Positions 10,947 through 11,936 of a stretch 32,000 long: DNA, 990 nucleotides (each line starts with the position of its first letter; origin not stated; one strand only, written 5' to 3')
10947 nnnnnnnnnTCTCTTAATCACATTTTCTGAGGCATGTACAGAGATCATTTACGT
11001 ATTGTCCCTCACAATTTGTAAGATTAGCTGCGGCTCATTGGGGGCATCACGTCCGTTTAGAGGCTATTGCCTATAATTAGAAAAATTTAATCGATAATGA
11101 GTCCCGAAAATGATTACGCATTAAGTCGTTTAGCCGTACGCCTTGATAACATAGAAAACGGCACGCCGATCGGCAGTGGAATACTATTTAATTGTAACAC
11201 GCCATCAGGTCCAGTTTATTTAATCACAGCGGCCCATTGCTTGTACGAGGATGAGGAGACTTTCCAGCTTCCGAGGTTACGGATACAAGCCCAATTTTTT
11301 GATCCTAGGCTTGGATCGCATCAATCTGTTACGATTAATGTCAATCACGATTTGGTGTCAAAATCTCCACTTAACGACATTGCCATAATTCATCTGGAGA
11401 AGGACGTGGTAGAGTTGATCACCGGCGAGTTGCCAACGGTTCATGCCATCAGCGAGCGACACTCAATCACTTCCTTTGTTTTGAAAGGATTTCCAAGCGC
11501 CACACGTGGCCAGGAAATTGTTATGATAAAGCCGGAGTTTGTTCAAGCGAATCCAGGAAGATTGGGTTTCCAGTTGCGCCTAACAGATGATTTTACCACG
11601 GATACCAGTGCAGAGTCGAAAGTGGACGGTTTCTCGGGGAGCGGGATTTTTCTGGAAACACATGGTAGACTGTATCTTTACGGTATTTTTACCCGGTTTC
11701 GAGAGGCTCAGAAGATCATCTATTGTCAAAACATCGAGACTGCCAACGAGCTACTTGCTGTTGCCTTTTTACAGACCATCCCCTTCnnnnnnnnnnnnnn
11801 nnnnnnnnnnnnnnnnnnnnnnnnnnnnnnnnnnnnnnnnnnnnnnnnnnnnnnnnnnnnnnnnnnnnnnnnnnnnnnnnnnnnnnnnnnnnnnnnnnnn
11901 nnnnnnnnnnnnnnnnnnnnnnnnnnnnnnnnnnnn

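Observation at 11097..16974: Trypsin-like protease-STAND NTPase giant gene tightly linked to a ComEC-type MBL hydrolase: candidate undescribed immune module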

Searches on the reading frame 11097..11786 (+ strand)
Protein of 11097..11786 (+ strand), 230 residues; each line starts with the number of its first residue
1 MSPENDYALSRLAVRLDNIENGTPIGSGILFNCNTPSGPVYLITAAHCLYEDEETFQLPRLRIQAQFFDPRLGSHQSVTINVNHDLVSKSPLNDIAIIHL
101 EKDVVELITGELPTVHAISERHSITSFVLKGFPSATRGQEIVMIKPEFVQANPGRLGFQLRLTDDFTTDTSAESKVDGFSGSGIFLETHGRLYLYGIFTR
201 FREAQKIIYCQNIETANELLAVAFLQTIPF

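Call 48: search_solved_structures(query=window:11097-11786:+, max_evalue=1, show_alignments=3)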
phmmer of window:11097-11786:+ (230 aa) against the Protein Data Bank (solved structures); distinct sequences matched with E-value up to 1: 1.
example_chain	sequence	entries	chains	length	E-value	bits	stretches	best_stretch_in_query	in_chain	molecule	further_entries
9wh1_A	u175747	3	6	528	0.0027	20.9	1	89-211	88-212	Anti-bacteriophage protein A/HamA C-terminal domain-containing protein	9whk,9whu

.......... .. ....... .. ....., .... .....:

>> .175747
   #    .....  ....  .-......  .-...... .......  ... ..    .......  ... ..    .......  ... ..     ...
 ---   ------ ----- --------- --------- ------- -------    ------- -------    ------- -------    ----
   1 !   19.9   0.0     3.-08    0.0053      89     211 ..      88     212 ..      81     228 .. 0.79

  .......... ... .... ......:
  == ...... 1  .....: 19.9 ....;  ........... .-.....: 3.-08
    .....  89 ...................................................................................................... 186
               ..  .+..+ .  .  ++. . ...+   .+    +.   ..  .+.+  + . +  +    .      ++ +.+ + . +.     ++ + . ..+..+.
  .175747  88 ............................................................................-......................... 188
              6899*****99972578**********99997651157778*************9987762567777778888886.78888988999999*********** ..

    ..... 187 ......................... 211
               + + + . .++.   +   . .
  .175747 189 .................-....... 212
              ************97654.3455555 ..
